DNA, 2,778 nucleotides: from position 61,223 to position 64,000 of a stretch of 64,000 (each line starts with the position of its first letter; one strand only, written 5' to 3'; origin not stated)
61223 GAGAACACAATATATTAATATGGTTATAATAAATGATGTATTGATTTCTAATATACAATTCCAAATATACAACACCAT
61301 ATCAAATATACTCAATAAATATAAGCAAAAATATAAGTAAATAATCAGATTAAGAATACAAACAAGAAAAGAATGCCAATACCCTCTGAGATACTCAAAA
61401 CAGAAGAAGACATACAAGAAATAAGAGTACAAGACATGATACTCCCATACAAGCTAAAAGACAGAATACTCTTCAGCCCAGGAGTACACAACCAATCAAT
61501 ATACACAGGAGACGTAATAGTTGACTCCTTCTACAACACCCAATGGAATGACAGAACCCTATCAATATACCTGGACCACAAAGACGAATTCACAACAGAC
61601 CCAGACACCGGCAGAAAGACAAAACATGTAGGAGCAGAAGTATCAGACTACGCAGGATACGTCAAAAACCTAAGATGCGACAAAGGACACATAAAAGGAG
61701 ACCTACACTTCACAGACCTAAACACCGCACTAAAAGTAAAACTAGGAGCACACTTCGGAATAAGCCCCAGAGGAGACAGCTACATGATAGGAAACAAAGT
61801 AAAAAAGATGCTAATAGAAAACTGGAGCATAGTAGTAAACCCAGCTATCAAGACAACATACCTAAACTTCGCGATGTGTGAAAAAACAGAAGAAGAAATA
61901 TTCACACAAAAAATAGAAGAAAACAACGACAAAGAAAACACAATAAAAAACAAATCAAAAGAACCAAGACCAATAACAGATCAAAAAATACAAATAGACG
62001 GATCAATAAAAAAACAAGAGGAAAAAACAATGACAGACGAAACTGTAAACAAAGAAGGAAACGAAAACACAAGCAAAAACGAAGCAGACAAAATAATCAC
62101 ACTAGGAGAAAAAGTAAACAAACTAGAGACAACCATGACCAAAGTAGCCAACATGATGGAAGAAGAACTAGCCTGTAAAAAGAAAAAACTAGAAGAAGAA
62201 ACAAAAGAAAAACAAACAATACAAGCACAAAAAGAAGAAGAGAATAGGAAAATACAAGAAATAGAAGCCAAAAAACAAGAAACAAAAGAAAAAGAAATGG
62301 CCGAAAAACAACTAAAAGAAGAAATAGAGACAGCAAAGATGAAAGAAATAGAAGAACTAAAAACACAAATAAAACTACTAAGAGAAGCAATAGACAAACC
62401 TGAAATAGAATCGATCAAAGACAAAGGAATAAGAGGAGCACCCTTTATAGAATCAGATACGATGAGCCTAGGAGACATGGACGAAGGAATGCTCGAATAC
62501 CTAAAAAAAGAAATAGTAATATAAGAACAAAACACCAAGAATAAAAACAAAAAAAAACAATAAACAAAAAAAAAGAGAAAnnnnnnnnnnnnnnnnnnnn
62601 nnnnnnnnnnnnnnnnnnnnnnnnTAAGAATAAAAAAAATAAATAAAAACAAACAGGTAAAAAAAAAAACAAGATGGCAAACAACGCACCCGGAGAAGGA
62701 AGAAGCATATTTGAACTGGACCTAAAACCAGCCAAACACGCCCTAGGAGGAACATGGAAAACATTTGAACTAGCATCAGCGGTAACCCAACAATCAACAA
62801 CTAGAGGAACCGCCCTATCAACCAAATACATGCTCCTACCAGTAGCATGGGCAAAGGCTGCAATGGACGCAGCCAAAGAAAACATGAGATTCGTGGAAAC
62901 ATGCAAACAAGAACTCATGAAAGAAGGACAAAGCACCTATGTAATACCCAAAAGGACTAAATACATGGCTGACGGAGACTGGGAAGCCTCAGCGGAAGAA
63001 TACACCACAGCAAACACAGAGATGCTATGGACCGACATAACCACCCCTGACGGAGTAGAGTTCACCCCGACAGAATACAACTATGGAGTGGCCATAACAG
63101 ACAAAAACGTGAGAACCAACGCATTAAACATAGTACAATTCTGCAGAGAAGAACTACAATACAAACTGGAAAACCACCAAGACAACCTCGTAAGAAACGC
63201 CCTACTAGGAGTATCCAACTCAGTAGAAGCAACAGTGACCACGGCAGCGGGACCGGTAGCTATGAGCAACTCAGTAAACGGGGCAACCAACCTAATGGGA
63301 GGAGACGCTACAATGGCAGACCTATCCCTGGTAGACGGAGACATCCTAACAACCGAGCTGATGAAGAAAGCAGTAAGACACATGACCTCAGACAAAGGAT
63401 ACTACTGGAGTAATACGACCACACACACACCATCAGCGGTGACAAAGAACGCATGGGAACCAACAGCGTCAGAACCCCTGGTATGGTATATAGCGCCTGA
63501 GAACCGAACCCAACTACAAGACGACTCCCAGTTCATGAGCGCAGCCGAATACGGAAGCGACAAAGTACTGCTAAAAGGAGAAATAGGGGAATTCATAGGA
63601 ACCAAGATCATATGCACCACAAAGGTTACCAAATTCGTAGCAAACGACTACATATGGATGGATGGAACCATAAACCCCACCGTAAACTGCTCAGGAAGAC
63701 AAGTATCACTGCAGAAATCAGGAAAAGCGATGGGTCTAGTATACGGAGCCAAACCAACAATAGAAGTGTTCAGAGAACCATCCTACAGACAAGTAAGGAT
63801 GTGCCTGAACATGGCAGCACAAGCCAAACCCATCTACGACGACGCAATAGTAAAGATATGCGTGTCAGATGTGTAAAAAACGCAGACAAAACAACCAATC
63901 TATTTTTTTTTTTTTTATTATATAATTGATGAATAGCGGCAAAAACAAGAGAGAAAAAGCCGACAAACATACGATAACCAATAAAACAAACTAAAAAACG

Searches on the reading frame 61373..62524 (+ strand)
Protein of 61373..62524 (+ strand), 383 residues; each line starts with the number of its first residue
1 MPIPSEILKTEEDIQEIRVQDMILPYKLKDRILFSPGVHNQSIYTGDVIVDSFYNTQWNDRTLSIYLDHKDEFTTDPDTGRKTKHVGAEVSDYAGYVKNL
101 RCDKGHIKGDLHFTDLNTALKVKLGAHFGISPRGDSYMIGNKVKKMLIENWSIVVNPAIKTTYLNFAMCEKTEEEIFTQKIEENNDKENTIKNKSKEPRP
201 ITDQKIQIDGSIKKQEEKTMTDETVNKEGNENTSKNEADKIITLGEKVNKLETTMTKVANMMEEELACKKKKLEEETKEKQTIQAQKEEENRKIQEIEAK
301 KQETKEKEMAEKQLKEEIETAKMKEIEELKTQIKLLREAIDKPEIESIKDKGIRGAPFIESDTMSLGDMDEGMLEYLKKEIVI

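Call 72: search_protein_families(library=pfam, proteins=[window:61373-62524:+], max_evalue=0.01)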
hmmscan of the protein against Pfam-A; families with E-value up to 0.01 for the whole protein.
window:61373-62524:+ (383 aa): 0 families

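Call 76: search_protein_families(library=phrogs, proteins=[window:61373-62524:+], max_evalue=0.01)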
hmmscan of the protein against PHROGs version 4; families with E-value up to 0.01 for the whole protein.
window:61373-62524:+ (383 aa): 1 family
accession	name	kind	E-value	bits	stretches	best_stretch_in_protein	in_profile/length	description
phrog_3270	-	head and packaging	0.00078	19.2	1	140-356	102-295/603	head maturation protease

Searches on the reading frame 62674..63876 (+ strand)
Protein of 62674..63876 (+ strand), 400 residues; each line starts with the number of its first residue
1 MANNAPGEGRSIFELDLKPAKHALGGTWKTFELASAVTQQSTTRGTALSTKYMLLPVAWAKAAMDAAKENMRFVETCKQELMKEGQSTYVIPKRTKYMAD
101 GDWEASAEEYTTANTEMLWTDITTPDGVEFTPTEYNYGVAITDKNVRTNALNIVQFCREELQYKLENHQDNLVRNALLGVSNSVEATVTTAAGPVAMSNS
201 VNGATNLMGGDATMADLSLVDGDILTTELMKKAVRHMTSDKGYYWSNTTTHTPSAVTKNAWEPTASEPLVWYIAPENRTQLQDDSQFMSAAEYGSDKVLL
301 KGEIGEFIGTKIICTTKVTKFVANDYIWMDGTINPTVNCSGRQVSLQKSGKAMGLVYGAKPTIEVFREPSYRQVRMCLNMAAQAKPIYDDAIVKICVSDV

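Call 72: search_protein_families(library=pfam, proteins=[window:62674-63876:+], max_evalue=0.01)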
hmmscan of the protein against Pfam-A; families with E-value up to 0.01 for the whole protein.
window:62674-63876:+ (400 aa): 0 families

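Call 76: search_protein_families(library=phrogs, proteins=[window:62674-63876:+], max_evalue=0.01)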
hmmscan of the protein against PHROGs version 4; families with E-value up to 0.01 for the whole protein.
window:62674-63876:+ (400 aa): 3 families
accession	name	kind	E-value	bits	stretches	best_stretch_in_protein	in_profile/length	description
phrog_544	-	head and packaging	1.6e-10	41.9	1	118-374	74-250/282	major head protein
phrog_1357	-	head and packaging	4.6e-08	33.4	1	120-322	98-264/356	major head protein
phrog_3437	-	head and packaging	0.0016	18.7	0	264-322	173-228/294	major head protein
